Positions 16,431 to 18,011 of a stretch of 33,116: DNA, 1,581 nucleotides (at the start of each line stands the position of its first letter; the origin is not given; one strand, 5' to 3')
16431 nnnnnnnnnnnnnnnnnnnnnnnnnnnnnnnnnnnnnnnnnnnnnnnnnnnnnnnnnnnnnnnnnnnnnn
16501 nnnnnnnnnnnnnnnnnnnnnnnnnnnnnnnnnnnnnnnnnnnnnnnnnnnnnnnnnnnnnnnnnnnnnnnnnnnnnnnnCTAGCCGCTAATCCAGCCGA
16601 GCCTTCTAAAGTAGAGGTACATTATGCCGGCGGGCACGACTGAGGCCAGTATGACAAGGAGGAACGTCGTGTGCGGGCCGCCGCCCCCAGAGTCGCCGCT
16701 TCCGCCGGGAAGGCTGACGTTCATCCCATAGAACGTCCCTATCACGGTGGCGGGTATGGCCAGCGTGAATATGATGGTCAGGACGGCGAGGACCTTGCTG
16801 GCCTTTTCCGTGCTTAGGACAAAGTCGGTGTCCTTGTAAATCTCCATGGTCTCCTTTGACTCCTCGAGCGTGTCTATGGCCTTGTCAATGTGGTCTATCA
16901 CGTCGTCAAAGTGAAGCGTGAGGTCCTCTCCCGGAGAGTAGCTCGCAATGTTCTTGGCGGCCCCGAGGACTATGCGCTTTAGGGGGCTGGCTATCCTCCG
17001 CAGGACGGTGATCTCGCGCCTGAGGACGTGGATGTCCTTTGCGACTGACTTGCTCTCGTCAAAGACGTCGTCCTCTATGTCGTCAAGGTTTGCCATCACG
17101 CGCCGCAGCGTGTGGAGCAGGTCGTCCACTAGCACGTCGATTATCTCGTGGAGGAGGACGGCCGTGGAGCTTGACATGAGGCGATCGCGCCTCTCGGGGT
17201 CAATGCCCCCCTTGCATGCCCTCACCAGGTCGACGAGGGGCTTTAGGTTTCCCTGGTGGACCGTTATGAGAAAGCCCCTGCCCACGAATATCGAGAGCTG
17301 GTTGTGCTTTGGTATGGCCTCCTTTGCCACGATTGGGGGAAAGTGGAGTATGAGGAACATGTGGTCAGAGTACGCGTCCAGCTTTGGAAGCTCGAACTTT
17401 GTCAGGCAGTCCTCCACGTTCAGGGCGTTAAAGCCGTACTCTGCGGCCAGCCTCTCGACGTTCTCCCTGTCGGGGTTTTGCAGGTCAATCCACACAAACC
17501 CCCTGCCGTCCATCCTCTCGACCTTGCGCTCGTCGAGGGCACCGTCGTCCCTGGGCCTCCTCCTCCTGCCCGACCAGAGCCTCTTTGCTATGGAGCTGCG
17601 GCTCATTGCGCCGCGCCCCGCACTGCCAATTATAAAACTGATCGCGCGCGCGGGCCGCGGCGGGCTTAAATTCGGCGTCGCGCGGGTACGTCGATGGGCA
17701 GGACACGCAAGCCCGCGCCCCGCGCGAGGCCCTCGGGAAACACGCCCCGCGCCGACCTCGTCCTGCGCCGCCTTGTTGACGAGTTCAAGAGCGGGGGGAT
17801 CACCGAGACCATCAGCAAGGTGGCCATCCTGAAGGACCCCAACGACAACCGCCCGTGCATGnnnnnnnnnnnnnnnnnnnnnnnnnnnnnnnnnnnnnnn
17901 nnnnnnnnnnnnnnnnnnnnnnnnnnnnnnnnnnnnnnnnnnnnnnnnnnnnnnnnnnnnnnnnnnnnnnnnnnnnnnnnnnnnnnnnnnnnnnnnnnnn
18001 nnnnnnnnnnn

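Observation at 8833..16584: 7.7-kb tandem triplet of secreted, anchor-less proteins built almost entirely of thrombospondin type 3-like Ca-binding repeats in an archaeon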

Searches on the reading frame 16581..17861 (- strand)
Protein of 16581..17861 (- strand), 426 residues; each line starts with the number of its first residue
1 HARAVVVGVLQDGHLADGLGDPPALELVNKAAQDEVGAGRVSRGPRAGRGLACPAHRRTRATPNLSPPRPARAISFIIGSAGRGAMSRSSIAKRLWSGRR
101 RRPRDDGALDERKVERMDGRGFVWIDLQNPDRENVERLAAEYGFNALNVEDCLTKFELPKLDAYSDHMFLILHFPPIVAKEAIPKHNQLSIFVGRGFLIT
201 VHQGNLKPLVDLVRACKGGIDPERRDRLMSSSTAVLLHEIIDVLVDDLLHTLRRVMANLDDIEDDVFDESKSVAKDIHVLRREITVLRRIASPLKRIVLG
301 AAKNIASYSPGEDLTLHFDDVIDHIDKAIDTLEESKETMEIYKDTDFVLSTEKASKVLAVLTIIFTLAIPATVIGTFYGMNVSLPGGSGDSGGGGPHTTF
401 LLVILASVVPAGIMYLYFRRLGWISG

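Call 7: search_protein_families(library=pfam, proteins=[window:16581-17861:-], max_evalue=0.001)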
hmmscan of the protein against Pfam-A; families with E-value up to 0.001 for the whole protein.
window:16581-17861:- (426 aa): 1 family
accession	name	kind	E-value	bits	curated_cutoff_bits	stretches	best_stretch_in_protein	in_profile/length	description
PF01544.23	CorA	-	8.3e-60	203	27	1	121-420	3-292/292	CorA-like Mg2+ transporter protein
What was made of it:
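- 16581..17606 (-): CorA Mg2+/Co2+ channel gene, convergent and overlapping the gene 3 stop by 4 nt. It is a neighbour only, not part of the system. Pfam CorA (call 7).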

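Call 11: find_encoding_contigs(protein=window:16581-17606:-, flank=10000, max_places=6)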
Protein window:16581-17606:- (341 aa): 23 contigs read that carry it; 6 places shown.
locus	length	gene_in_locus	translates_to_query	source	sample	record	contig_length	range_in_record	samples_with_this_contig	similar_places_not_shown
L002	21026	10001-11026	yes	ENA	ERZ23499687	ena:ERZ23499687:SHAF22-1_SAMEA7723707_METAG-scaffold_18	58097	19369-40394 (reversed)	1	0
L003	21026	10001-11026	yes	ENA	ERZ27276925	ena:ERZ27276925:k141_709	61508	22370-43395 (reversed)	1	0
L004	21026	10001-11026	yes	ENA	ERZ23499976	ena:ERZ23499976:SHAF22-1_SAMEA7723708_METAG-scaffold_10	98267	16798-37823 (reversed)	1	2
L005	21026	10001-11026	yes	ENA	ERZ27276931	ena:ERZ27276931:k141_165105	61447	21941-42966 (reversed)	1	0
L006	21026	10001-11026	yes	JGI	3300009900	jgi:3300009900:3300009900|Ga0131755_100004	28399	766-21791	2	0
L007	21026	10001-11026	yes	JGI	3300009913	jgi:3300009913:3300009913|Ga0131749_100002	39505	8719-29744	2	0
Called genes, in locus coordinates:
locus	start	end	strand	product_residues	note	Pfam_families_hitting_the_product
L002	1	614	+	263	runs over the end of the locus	PF00575:S1, PF07541:EIF_2_alpha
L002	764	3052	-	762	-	PF02516:STT3, PF21436:STT3-PglB_core (weak)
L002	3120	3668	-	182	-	PF01161:PBP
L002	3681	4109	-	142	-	-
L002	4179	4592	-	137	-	PF01850:PIN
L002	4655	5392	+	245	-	PF19810:HFX_2341_N, PF22665:WHD_DUF6293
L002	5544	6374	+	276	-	-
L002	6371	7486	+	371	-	-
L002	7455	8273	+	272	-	-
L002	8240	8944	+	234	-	-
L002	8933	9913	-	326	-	-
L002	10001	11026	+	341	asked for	PF01544:CorA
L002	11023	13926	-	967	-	-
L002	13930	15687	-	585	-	-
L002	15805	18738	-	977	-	-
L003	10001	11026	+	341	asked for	PF01544:CorA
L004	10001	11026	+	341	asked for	PF01544:CorA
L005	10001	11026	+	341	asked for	PF01544:CorA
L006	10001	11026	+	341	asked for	PF01544:CorA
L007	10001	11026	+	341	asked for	PF01544:CorA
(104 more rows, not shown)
